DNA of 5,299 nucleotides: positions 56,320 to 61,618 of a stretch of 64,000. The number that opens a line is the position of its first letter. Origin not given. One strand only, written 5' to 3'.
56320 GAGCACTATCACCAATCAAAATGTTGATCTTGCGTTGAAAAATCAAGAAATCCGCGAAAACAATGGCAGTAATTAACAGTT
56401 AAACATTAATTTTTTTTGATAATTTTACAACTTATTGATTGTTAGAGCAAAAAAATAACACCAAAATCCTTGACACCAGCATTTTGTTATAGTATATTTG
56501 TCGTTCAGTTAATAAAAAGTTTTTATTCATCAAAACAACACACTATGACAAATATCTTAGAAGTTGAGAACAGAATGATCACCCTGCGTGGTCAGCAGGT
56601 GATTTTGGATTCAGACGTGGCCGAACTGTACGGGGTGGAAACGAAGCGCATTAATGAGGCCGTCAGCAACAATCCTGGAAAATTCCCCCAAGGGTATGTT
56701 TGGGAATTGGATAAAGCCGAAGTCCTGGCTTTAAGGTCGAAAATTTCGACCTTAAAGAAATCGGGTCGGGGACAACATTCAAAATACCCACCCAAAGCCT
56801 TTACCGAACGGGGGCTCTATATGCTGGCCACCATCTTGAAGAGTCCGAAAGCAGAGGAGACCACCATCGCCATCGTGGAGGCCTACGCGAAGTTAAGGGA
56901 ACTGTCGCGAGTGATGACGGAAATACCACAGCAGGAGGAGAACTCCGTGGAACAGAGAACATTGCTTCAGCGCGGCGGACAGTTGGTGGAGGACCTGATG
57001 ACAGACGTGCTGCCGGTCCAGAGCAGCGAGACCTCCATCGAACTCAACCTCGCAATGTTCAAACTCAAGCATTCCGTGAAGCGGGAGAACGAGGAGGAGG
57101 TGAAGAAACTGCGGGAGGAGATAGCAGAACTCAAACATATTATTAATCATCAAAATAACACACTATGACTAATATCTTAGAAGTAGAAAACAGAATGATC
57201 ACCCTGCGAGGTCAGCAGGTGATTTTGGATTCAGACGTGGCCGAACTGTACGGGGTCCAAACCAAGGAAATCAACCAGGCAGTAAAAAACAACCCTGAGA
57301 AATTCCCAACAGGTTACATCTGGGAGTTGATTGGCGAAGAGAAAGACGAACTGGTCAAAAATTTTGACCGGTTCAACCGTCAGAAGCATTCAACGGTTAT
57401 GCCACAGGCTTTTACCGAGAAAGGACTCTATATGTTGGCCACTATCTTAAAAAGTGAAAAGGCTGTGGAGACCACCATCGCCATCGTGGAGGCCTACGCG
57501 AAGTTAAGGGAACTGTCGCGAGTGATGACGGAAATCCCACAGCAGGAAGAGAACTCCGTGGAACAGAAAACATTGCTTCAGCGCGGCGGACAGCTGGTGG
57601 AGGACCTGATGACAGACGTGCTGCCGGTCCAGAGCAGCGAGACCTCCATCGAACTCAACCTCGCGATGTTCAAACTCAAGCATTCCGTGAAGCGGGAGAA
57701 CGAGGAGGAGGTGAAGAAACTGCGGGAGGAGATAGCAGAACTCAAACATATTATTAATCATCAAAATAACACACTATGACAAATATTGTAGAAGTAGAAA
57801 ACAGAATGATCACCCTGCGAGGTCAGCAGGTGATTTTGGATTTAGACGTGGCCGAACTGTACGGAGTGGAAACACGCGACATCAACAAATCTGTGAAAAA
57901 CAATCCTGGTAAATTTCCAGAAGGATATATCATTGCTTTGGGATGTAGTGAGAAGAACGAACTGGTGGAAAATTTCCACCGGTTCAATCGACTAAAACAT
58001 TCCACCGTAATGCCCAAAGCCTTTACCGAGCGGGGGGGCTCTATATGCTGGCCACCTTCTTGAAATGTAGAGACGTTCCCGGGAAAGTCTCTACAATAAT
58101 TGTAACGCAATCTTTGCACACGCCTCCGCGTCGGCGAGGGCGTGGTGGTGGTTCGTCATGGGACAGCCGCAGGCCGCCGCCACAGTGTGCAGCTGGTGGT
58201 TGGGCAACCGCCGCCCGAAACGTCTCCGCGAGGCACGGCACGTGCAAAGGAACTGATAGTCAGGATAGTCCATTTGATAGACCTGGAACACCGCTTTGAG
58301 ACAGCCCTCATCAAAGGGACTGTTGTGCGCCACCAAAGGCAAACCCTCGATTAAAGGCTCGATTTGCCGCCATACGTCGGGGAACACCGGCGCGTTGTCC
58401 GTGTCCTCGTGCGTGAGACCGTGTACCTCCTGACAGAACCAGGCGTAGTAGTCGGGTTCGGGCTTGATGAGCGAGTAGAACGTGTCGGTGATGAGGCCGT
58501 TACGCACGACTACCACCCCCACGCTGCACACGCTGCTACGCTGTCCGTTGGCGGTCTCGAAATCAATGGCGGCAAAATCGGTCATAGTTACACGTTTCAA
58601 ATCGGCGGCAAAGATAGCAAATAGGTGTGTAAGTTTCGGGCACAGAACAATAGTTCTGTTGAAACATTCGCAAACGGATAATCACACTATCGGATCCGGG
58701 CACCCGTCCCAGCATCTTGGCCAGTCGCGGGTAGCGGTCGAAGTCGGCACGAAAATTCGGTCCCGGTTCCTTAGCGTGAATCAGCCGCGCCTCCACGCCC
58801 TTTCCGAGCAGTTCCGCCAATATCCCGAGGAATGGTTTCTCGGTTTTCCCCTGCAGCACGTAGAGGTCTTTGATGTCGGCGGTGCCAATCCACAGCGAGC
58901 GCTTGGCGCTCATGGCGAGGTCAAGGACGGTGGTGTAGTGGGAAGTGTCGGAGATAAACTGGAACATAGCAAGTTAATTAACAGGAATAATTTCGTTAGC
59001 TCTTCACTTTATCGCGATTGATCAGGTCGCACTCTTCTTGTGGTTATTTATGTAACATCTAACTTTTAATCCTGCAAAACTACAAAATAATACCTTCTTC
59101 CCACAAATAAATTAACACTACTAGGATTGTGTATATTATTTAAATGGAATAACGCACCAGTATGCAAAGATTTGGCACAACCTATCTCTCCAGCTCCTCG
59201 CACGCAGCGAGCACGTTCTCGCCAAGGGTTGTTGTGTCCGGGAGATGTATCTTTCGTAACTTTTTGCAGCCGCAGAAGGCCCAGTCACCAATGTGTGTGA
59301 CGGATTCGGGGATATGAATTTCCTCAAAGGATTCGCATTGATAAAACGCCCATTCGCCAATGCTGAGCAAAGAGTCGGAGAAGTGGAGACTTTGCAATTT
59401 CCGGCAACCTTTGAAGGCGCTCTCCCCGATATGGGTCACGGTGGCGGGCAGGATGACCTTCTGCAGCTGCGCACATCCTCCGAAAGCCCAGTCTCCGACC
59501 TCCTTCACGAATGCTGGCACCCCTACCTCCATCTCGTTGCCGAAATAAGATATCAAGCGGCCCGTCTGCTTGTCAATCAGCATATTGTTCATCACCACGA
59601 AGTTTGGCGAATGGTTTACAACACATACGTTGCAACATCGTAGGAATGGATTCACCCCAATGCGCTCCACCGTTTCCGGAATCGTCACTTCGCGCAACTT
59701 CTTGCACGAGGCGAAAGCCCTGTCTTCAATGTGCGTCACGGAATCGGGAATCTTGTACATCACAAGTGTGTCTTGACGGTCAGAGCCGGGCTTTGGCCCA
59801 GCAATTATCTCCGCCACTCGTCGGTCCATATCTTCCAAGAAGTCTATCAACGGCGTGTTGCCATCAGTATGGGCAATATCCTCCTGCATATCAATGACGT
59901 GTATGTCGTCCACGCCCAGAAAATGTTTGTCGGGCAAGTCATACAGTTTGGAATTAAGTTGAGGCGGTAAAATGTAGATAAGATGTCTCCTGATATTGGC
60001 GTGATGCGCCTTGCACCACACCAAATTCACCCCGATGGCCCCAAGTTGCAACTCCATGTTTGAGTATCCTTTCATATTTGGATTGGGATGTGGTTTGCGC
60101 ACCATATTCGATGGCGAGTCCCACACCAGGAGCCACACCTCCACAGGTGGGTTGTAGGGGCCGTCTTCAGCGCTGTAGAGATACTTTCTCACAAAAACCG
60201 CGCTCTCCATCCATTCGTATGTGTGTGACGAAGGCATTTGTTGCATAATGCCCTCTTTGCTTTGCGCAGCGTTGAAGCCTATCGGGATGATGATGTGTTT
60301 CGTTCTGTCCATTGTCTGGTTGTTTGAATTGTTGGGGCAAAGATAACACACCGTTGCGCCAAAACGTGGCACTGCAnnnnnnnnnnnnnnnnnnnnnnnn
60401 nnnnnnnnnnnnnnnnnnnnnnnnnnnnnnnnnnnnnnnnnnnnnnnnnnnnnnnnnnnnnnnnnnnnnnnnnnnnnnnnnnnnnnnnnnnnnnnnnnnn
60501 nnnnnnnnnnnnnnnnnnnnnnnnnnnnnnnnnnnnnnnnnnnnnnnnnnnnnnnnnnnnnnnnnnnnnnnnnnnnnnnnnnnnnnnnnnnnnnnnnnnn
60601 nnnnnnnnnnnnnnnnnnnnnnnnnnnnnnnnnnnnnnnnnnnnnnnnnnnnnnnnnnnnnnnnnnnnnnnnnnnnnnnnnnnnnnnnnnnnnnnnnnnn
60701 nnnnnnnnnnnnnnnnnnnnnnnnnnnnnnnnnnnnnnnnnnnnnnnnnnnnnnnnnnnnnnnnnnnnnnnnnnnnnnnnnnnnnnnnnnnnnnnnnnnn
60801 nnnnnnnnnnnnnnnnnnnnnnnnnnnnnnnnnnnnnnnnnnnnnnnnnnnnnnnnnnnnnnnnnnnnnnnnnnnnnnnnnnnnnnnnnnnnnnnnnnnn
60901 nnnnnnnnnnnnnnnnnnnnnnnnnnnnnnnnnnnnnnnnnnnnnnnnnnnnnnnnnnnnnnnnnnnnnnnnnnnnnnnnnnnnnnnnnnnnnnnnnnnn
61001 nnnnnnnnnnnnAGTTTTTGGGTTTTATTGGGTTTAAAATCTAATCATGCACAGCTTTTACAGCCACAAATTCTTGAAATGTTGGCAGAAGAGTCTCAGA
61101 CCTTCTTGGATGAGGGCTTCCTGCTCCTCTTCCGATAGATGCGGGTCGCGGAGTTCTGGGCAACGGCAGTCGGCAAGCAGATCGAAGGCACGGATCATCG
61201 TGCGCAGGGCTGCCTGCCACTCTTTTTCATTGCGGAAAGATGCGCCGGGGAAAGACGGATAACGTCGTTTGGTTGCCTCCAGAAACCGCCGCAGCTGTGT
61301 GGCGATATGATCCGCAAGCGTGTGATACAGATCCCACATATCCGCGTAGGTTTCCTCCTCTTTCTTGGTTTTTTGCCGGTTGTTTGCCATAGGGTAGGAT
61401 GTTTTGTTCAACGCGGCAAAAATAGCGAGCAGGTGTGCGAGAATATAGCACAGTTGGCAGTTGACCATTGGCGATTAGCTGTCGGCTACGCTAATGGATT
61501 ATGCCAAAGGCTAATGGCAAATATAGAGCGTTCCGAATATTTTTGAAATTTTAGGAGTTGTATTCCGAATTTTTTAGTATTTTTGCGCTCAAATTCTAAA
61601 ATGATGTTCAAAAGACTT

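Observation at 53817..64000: Accessory island dense in nucleic-acid enzymes with no recognisable named defence system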

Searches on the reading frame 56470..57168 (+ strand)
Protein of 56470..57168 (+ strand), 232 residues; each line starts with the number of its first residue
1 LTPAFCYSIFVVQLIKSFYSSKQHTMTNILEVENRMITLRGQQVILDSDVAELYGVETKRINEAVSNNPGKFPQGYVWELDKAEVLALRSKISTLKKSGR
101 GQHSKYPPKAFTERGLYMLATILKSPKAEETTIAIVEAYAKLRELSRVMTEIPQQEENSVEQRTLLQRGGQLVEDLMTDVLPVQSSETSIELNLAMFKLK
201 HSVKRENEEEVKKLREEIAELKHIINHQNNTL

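Call 3: search_protein_families(library=pfam, proteins=[window:56470-57168:+], max_evalue=0.01)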
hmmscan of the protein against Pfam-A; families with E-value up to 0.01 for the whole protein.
window:56470-57168:+ (232 aa): 2 families
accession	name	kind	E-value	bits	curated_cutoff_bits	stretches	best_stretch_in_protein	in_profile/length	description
PF10543.14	ORF6N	-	3.8e-29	101.2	27.8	1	35-122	2-86/86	ORF6N domain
PF09669.15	Phage_pRha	-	0.0053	17.7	29.9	0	49-143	5-90/91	Phage regulatory protein Rha (Phage_pRha)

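Call 6: search_protein_families(library=padloc, proteins=[window:56545-57168:+], max_evalue=0.01)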
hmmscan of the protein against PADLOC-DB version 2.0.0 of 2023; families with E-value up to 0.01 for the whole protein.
window:56545-57168:+ (207 aa): 3 families
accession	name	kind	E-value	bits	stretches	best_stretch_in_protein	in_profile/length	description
PDLC04849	PDC-S05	-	2.9e-74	246.8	1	3-183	6-182/183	-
PDLC04856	PDC-S05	-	3.5e-46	155.2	1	6-184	11-170/177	-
PDLC04869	PDC-S05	-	1.1e-39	134.4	1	6-142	16-149/306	-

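Call 7: search_protein_families(library=ncbifam, proteins=[window:56545-57168:+], max_evalue=0.01)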
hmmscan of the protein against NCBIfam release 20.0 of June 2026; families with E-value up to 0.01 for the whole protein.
window:56545-57168:+ (207 aa): 0 families

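Call 71: search_protein_families(library=phrogs, proteins=[window:56545-57168:+], max_evalue=0.001)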
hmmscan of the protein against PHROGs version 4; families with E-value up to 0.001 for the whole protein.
window:56545-57168:+ (207 aa): 7 families
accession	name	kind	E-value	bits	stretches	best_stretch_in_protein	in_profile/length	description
phrog_4792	-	transcription regulation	1.5e-16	61.9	1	7-126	13-131/268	anti-repressor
phrog_373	-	transcription regulation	4.9e-08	33.7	1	6-195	86-256/373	anti-repressor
phrog_2379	-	transcription regulation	3.4e-07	31.2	1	11-146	12-144/187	anti-repressor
phrog_7755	-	transcription regulation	2.4e-06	28.2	1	4-124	119-235/282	anti-repressor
phrog_1726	-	transcription regulation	6.3e-06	27.2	1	12-119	10-120/264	anti-repressor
phrog_1760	-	transcription regulation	1.1e-05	26.1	1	7-157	8-146/232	anti-repressor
phrog_2657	-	transcription regulation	0.00096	19.5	0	2-131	6-116/243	transcriptional regulator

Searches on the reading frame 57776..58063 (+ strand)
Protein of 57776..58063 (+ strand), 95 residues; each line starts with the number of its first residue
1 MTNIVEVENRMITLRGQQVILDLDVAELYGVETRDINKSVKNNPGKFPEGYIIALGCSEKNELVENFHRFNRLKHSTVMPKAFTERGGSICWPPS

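Call 3: search_protein_families(library=pfam, proteins=[window:57776-58063:+], max_evalue=0.01)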
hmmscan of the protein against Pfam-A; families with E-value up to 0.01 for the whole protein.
window:57776-58063:+ (95 aa): 1 family
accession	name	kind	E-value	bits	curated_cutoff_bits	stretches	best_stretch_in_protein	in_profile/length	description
PF10543.14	ORF6N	-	1.3e-23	83.5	27.8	1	10-87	2-79/86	ORF6N domain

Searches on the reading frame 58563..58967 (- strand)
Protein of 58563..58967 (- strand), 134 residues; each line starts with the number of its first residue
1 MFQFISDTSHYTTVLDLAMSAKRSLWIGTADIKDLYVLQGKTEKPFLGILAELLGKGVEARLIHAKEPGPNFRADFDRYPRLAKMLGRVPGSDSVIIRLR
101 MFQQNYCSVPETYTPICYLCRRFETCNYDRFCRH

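Call 3: search_protein_families(library=pfam, proteins=[window:58563-58967:-], max_evalue=0.01)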
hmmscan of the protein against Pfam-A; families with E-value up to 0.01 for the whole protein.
window:58563-58967:- (134 aa): 0 families

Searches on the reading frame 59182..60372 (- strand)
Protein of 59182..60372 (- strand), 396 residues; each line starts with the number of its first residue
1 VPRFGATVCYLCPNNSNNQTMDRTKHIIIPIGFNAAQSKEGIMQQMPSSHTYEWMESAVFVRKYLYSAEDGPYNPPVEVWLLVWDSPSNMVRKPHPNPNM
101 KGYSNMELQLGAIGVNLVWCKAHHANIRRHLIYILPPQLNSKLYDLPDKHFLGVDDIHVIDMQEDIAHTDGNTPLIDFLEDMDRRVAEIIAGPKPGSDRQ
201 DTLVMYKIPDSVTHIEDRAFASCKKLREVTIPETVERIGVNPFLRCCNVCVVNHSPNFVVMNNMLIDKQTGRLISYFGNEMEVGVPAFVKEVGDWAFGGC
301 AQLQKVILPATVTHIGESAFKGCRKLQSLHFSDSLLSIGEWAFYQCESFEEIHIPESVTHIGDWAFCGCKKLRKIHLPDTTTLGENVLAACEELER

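Call 3: search_protein_families(library=pfam, proteins=[window:59182-60372:-], max_evalue=0.01)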
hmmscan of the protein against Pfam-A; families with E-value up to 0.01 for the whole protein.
window:59182-60372:- (396 aa): 2 families
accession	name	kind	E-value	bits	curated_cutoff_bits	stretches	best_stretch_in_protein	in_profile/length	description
PF13306.12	LRR_5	-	5e-40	136.8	27.7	2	285-394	18-126/127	BspA type Leucine rich repeat region (6 copies)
PF13855.12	LRR_8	-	4.2e-06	26.9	27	0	312-348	13-50/61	Leucine rich repeat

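Call 6: search_protein_families(library=padloc, proteins=[window:59182-60372:-], max_evalue=0.01)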
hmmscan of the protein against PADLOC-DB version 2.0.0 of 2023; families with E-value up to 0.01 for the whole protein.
window:59182-60372:- (396 aa): 0 families

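Call 7: search_protein_families(library=ncbifam, proteins=[window:59182-60372:-], max_evalue=0.01)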
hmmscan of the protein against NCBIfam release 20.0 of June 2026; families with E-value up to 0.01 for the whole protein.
window:59182-60372:- (396 aa): 2 families
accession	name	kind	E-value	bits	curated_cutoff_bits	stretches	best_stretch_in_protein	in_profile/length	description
NF047961.1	adhesin_HupY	equivalog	8.8e-14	50.5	1250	1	301-386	186-271/978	leucine-rich repeat adhesin HupY/LrrG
NF045861.1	glide_Gli349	exception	1.1e-06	25.5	1750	1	303-391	2679-2768/3169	gliding machinery surface structure protein Gli349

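Call 71: search_protein_families(library=phrogs, proteins=[window:59182-60312:-], max_evalue=0.001)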
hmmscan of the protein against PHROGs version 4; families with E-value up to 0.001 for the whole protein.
window:59182-60312:- (376 aa): 2 families
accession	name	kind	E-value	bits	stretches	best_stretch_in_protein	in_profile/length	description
phrog_35892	-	unknown function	2.4e-30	105.9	2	243-360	338-460/1181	-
phrog_18805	-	unknown function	7.2e-22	78.8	2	184-332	259-403/457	-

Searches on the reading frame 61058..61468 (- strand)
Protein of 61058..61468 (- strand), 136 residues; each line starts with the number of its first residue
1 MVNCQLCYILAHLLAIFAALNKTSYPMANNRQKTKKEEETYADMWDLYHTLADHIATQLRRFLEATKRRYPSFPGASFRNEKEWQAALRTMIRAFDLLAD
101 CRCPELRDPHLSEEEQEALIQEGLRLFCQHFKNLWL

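Call 4: search_protein_families(library=pfam, proteins=[window:61058-61468:-], max_evalue=0.01)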
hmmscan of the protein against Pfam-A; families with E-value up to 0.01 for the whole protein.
window:61058-61468:- (136 aa): 1 family
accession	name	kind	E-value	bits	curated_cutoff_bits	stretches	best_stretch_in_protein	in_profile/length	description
PF17867.7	AAA_lid_7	-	0.0016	19.1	22.7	1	48-133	10-88/106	Midasin AAA lid domain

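Call 6: search_protein_families(library=padloc, proteins=[window:61058-61468:-], max_evalue=0.01)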
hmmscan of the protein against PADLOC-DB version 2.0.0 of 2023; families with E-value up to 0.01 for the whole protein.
window:61058-61468:- (136 aa): 0 families

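Call 7: search_protein_families(library=ncbifam, proteins=[window:61058-61468:-], max_evalue=0.01)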
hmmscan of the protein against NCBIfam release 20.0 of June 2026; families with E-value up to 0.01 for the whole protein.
window:61058-61468:- (136 aa): 0 families

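Call 71: search_protein_families(library=phrogs, proteins=[window:61058-61390:-], max_evalue=0.001)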
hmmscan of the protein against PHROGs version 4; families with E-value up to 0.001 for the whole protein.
window:61058-61390:- (110 aa): 1 family
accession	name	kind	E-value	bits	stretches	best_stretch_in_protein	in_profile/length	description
phrog_11543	-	unknown function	1e-07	33.5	0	89-109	152-172/173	-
